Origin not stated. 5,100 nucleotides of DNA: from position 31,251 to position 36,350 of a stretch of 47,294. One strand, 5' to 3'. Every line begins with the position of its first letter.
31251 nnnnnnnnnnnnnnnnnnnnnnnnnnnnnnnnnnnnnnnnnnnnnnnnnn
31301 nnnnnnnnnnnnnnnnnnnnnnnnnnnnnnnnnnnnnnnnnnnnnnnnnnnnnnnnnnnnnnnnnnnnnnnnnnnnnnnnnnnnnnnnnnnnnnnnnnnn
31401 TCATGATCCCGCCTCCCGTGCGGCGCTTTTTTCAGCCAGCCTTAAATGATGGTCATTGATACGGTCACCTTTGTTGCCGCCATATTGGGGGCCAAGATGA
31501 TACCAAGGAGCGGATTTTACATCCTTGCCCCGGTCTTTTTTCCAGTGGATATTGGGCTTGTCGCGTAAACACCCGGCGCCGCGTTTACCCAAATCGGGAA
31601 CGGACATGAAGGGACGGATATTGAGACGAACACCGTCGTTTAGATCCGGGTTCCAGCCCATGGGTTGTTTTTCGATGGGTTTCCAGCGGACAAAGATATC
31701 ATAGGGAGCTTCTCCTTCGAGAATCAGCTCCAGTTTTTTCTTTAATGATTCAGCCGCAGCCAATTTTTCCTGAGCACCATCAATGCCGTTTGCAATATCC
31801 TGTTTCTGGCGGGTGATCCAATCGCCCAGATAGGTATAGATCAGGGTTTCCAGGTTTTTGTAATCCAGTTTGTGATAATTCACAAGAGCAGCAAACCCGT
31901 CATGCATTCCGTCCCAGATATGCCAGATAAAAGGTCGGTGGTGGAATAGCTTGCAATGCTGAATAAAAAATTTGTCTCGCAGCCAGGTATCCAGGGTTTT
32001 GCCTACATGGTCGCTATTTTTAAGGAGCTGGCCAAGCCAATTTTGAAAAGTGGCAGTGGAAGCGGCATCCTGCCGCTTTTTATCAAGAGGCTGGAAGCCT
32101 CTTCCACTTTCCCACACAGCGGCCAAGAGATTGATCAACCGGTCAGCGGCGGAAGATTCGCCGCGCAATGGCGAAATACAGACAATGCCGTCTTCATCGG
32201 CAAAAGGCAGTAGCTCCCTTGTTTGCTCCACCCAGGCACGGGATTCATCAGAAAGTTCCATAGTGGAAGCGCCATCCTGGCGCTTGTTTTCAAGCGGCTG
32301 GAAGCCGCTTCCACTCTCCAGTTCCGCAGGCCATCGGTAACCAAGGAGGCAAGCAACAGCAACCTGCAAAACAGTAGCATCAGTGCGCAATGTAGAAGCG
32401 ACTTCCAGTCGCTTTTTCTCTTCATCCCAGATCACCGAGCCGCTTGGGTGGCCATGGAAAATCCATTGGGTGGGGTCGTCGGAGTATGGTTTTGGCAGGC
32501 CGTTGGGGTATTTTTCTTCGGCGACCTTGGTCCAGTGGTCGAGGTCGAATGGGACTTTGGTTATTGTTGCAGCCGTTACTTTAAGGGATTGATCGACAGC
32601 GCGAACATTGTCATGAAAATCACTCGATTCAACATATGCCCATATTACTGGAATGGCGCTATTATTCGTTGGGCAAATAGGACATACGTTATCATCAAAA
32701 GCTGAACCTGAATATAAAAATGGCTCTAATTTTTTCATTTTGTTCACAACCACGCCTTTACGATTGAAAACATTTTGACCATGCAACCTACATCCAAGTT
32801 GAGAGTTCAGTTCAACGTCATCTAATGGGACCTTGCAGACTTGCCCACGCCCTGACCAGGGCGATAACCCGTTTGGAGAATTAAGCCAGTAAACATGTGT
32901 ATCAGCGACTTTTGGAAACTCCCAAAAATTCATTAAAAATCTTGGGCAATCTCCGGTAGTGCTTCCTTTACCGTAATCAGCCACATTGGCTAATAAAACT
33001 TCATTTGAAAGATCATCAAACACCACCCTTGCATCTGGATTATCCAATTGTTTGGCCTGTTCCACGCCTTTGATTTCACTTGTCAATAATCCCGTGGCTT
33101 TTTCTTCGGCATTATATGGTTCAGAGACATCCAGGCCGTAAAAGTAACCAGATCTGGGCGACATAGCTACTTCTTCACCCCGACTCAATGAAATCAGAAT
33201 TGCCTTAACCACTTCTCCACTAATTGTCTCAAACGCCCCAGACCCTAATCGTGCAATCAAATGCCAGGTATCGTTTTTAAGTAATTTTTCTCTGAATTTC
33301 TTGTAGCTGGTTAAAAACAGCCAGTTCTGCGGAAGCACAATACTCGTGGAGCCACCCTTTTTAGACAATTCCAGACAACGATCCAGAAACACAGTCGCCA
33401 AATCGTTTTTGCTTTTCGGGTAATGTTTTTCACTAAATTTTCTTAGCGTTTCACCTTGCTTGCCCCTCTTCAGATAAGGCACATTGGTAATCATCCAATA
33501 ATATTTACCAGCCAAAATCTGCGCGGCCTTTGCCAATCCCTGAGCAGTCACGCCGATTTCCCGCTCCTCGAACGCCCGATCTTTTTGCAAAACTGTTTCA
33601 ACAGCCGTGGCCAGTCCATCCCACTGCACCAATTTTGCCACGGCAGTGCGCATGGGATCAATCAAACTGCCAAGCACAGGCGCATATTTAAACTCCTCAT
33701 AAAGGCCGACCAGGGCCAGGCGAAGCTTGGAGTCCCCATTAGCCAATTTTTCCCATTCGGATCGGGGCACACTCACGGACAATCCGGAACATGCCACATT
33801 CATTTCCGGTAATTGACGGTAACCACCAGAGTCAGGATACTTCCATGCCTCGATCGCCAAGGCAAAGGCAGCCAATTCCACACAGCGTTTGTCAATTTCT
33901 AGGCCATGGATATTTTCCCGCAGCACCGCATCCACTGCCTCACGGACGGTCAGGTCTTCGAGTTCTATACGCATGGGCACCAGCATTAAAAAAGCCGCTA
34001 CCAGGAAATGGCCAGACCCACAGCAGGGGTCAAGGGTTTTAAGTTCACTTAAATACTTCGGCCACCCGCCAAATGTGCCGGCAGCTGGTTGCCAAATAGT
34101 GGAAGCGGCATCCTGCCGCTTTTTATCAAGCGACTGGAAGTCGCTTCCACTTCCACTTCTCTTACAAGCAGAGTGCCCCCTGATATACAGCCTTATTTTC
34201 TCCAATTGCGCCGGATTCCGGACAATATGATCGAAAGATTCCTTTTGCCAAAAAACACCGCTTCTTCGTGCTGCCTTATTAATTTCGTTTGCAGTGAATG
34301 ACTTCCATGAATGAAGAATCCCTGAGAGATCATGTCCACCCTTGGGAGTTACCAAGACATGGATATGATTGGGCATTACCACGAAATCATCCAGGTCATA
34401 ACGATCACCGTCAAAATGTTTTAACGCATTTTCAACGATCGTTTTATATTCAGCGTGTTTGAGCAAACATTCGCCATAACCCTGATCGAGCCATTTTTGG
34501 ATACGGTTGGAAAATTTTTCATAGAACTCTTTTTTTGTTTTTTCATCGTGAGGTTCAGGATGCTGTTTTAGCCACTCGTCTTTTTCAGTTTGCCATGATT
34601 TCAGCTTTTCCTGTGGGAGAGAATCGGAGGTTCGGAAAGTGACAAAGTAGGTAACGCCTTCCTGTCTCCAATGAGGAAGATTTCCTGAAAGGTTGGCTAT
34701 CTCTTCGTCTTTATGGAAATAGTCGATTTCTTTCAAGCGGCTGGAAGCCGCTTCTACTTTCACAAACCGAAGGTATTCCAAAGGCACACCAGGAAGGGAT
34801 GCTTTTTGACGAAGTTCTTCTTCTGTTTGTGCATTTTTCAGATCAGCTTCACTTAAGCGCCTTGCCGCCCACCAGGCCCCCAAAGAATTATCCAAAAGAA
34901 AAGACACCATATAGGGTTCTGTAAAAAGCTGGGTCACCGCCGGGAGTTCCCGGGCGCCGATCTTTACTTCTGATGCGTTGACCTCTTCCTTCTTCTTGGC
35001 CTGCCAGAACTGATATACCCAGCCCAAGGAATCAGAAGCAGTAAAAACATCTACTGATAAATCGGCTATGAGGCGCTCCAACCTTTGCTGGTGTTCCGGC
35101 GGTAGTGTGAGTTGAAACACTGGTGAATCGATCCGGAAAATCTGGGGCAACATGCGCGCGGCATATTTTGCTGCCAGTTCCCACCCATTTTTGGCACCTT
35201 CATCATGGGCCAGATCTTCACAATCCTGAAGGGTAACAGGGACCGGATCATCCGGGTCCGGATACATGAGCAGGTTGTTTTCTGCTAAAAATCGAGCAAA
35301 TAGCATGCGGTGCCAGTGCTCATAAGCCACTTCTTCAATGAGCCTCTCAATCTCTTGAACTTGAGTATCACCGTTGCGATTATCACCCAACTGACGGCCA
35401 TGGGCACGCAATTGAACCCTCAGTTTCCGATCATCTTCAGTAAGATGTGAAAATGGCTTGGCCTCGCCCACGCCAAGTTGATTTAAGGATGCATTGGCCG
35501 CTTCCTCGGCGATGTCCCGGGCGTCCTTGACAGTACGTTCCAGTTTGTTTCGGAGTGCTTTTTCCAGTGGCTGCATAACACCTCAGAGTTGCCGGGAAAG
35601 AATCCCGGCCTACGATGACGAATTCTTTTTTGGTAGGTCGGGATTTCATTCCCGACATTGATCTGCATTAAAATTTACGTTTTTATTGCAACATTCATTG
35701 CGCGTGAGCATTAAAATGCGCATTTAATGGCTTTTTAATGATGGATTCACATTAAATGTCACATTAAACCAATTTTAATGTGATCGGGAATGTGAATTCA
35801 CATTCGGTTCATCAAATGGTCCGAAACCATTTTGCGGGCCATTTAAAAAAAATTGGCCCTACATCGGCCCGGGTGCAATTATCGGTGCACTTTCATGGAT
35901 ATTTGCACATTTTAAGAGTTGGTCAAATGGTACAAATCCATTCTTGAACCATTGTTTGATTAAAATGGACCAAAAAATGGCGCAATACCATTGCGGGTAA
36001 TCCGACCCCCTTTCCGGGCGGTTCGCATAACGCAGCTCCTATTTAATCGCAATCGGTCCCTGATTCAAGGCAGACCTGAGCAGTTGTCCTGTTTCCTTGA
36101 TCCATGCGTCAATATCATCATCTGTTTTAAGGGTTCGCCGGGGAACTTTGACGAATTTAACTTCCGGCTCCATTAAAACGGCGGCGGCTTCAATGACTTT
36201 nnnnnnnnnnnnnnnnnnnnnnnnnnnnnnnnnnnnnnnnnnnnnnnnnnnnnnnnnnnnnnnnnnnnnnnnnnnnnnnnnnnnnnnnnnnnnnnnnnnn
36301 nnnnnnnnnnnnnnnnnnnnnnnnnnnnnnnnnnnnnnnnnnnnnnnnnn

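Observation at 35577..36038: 460-nt non-coding insert between brxC and pglX packed with two families of palindromic sites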

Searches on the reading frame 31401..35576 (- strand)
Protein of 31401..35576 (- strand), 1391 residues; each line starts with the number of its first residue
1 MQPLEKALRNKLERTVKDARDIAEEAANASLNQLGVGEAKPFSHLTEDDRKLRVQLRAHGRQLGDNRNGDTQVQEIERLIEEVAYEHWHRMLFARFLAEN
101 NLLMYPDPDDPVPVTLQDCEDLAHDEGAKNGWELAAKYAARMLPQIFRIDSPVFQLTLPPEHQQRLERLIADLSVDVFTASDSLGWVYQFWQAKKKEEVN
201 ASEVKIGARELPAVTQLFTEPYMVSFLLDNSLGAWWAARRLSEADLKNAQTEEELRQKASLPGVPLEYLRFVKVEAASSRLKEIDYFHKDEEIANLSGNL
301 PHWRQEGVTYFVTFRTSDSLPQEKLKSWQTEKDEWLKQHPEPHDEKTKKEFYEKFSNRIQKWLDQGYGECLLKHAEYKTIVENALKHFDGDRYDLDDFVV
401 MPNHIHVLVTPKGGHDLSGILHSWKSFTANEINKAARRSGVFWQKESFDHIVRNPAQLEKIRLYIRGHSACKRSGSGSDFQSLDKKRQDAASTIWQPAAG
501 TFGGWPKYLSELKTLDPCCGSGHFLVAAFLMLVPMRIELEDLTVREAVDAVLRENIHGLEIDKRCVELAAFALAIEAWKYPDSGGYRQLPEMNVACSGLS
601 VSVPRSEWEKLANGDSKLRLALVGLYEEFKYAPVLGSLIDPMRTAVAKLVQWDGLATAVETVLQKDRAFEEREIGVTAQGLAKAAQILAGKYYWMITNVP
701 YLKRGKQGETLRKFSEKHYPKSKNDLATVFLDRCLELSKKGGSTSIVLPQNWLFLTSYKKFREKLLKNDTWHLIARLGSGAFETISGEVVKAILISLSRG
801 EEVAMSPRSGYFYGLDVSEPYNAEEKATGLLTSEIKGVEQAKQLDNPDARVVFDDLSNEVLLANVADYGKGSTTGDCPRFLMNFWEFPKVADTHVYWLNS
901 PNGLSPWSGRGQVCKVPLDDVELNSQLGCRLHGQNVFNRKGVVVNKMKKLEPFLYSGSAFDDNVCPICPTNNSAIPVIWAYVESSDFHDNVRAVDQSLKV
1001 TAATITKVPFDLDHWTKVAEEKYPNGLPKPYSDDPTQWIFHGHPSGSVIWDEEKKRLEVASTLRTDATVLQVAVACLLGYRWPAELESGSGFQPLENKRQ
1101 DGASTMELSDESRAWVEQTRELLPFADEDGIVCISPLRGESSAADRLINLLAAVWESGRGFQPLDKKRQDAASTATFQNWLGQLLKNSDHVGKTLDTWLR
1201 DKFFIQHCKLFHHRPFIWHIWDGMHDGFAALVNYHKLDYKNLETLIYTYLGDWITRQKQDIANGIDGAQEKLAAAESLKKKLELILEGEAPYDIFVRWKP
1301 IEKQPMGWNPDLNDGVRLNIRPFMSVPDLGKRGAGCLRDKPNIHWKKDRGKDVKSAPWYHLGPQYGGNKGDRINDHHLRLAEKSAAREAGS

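Call 3: search_protein_families(library=padloc, proteins=[window:31401-35576:-])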
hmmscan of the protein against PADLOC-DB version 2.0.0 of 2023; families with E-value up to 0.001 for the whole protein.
window:31401-35576:- (1391 aa): 42 families (the best 25 are shown)
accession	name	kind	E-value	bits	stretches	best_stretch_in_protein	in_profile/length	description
PDLC02528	PglX|PglXI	-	0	1717.1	2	490-1389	272-1121/1125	PglX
PDLC02535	PglX|PglXI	-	2.7e-208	691.9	2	483-944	269-726/731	PglX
PDLC02534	PglX|PglXI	-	5.1e-94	313.5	2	1120-1389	120-381/389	PglX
PDLC02521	PglX|PglXI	-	1.3e-92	309.5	3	509-887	306-683/1174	PglX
PDLC03600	REase_MTase_IIG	-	1e-74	250.2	3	511-889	301-699/1205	Type IIG restriction enzyme-methyltransferase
PDLC02525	PglX|PglXI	-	2.4e-68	229.2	2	510-826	283-586/607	PglX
PDLC02641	DrmMI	-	1.3e-49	167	3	512-793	304-581/1161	DrmMI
PDLC02523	PglX|PglXI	-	3.9e-49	165.4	4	654-804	520-677/1428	PglX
PDLC02524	PglX|PglXI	-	7.7e-44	148.2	2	509-886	123-492/722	PglX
PDLC02518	PglX|PglXI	-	5.1e-37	125.2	3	510-790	307-615/1412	PglX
PDLC02522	PglX|PglXI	-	9.3e-35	117.7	2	510-784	422-696/1218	PglX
PDLC02527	PglX|PglXI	-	1.9e-27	93.5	2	677-785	543-648/1332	PglX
PDLC02517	PglX|PglXI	-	4.9e-22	76.2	1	685-793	8-116/707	PglX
PDLC02526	PglX|PglXI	-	1.1e-21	74.9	2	172-237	182-248/640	PglX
PDLC02519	PglX|PglXI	-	1e-19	67.8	3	1192-1323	1095-1217/1241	PglX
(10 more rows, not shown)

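Call 14: search_protein_families(library=pfam, proteins=[window:31401-35576:-], max_evalue=0.1)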
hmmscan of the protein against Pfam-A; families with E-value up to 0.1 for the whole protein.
window:31401-35576:- (1391 aa): 5 families
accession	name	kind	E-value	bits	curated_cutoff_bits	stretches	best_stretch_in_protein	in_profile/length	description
PF07669.17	Eco57I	-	1.2e-15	58.5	25.3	1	554-777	1-165/171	Eco57I restriction-modification methylase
PF02384.22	N6_Mtase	-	1.3e-10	41.6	20.4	1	694-839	128-269/311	N-6 DNA Methylase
PF20473.4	MmeI_Mtase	-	4.2e-08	33.1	27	1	508-578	17-87/259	MmeI, DNA-methyltransferase domain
PF01797.21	Y1_Tnp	-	3.5e-07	30.8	23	1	377-466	28-119/121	Transposase IS200 like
PF01170.24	UPF0020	-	9e-05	22.7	22.3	0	513-569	31-92/197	RMKL-like, methyltransferase domain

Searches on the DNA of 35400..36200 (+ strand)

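Call 7: search_rna_families(source=window, start=35400, end=36200, threshold=evalue, max_evalue=1)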
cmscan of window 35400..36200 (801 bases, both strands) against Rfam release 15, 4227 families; matches with E-value up to 1: 0.
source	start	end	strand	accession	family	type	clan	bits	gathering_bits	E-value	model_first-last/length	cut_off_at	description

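Call 12: search_dna_similar(query=window:35577-36038:+, collection=plasmids, mode=distant)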
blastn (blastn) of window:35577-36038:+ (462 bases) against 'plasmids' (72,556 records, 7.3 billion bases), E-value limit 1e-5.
No match.

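Call 13: search_dna_similar(query=window:35577-36038:+, collection=ecoli_genomes, mode=distant)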
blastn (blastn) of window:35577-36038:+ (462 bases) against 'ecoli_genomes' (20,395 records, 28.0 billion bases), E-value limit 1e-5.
No match.

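Call 89: search_dna_similar(query=window:35806-36038:+, collection=phages, mode=distant, max_evalue=0.01)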
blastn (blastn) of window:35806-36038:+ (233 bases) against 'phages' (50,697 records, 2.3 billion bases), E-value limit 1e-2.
No match.
